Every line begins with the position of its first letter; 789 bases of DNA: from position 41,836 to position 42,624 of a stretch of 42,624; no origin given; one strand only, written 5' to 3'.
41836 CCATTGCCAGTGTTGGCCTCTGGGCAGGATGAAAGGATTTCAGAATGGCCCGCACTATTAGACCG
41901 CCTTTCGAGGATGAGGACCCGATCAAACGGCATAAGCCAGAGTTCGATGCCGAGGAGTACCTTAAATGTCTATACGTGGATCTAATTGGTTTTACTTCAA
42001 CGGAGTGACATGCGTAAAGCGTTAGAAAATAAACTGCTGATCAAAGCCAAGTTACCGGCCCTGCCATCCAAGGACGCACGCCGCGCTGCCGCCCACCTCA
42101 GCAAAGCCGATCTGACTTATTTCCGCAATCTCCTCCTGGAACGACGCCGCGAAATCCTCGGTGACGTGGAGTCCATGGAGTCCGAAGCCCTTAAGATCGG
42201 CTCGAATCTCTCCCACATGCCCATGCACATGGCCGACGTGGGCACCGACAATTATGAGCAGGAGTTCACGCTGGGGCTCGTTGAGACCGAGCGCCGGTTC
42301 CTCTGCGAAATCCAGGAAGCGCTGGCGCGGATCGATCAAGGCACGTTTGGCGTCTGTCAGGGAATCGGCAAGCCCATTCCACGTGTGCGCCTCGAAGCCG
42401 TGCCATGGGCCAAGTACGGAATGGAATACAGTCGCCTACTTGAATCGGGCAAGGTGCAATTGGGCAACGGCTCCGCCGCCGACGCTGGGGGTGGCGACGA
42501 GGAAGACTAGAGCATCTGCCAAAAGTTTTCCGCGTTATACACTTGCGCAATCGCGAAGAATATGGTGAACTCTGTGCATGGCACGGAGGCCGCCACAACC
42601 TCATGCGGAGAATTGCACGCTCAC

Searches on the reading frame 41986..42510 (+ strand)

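Call 61: search_protein_families(library=pfam, proteins=[window:41986-42510:+], max_evalue=0.001)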
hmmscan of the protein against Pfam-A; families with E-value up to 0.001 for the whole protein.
window:41986-42510:+ (174 aa): 1 family
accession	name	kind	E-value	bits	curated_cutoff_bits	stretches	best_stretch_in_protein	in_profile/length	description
PF21157.2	DksA_N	-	0.00068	20.3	27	0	43-116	2-71/71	DnaK suppressor protein DksA, N-terminal domain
